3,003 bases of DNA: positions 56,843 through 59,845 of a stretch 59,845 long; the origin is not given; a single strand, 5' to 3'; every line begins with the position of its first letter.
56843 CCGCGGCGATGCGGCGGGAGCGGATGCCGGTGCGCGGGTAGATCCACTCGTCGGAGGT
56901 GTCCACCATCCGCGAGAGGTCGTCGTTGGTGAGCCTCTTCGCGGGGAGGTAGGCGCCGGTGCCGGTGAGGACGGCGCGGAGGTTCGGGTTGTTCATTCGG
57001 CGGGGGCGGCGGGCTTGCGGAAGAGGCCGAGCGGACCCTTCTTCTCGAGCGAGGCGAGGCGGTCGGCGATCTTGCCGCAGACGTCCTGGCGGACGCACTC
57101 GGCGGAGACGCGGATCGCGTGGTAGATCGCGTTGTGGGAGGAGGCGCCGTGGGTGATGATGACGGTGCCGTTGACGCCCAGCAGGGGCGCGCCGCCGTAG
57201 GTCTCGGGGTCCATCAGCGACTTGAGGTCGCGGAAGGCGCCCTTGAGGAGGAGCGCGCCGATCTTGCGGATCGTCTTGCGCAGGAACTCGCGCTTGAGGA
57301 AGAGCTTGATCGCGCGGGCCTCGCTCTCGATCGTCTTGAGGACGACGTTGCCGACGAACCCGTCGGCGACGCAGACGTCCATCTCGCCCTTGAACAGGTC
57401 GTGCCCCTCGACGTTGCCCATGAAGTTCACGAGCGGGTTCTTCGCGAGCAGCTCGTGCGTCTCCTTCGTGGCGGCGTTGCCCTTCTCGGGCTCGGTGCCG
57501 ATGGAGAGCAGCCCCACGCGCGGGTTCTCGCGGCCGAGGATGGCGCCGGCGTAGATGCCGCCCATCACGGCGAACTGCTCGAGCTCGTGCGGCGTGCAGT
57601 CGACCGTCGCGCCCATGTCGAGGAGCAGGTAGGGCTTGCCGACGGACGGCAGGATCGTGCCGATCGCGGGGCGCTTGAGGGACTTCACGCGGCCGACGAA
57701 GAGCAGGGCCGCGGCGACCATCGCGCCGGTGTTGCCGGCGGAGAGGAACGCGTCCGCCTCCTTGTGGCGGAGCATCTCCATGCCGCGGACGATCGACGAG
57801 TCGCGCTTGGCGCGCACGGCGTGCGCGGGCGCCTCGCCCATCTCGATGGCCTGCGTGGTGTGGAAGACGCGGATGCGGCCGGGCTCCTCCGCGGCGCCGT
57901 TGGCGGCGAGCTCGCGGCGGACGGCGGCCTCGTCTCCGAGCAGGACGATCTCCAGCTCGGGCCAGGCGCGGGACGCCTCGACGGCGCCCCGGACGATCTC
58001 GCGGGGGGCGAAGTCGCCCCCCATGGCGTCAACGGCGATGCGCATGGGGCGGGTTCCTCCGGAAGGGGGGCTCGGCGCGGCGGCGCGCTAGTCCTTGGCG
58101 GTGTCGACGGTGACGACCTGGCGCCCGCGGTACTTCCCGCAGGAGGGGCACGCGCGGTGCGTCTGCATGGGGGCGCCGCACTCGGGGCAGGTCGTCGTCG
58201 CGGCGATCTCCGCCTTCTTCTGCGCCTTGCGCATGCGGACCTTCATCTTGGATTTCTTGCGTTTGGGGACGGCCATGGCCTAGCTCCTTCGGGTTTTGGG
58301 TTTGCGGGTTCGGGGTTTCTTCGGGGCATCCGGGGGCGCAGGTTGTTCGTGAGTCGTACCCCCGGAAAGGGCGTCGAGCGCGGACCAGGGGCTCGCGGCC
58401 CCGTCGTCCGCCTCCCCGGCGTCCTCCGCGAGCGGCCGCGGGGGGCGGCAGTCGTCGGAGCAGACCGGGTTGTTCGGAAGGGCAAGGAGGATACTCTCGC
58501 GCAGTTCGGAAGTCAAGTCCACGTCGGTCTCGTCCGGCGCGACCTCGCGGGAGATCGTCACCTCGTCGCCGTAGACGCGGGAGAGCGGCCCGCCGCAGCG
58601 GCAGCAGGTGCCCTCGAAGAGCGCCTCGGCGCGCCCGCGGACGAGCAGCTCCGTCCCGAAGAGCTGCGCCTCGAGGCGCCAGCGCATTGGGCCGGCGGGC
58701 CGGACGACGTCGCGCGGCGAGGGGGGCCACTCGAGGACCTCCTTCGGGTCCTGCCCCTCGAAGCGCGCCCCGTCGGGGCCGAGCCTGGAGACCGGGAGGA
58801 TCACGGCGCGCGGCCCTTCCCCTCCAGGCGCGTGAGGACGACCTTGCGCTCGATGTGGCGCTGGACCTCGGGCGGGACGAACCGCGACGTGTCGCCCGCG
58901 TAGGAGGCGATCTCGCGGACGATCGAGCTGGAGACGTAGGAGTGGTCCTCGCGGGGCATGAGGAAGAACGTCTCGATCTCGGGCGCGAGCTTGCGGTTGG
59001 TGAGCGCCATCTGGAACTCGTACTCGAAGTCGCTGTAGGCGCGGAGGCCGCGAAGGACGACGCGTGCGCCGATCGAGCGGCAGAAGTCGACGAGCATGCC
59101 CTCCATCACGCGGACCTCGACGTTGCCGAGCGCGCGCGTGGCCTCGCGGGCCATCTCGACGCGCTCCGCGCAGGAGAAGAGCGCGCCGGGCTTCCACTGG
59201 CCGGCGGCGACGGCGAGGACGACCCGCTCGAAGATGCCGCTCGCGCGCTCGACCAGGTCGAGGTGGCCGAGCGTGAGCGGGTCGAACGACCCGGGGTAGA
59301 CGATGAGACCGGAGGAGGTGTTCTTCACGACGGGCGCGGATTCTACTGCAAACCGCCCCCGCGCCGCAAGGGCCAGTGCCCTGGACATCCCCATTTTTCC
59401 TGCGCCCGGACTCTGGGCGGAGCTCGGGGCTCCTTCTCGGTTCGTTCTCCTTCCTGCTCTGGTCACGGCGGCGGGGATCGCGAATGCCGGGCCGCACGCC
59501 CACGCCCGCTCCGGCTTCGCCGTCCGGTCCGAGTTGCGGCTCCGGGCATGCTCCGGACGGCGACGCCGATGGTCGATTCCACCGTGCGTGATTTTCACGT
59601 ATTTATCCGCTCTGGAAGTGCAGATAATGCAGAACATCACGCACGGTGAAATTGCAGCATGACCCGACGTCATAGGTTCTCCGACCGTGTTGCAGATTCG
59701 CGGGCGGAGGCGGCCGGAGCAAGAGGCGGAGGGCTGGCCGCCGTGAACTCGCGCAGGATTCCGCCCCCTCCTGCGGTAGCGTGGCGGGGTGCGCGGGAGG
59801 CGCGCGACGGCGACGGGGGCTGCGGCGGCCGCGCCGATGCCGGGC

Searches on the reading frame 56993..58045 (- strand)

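Call 6: search_protein_families(library=pfam, proteins=[window:56993-58045:-], max_evalue=0.01)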
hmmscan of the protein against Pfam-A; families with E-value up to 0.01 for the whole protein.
window:56993-58045:- (350 aa): 1 family
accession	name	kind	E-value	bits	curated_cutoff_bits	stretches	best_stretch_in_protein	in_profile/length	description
PF02504.20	FA_synthesis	-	2.1e-109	366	29.1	1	1-323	1-322/324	Fatty acid synthesis protein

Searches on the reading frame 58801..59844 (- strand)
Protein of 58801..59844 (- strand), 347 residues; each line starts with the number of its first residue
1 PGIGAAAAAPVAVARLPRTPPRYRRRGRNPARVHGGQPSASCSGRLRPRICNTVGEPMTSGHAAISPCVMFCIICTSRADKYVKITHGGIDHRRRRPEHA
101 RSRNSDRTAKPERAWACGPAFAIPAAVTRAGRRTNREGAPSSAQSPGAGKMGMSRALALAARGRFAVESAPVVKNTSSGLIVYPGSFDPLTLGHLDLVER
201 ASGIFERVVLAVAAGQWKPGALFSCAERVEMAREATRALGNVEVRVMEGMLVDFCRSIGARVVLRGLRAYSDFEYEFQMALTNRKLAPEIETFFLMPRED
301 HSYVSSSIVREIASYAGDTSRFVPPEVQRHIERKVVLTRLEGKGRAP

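Call 6: search_protein_families(library=pfam, proteins=[window:58801-59844:-], max_evalue=0.01)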
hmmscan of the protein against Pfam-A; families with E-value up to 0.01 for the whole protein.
window:58801-59844:- (347 aa): 2 families
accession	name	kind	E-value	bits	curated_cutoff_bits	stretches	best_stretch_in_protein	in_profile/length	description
PF01467.32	CTP_transf_like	-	1.2e-24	87.4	21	1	182-311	1-132/133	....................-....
PF08218.17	Citrate_ly_lig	-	0.0031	17.7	20.9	1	188-251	9-69/182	Citrate lyase ligase C-terminal domain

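Call 51: search_protein_families(library=ncbifam, proteins=[window:58801-59844:-], max_evalue=0.00001)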
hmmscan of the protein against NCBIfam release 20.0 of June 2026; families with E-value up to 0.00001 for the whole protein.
window:58801-59844:- (347 aa): 3 families
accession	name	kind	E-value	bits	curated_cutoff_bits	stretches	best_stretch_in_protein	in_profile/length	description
TIGR01510.1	coaD_prev_kdtB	equivalog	1.3e-54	184.4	103.3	1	182-334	3-154/155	pantetheine-phosphate adenylyltransferase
TIGR00125.1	cyt_tran_rel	domain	8.1e-13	48.4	27.7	1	181-236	2-60/65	adenylyltransferase/cytidyltransferase family protein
TIGR00482.1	TIGR00482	equivalog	7.6e-08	32.6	112.45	0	183-248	2-71/194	nicotinate (nicotinamide) nucleotide adenylyltransferase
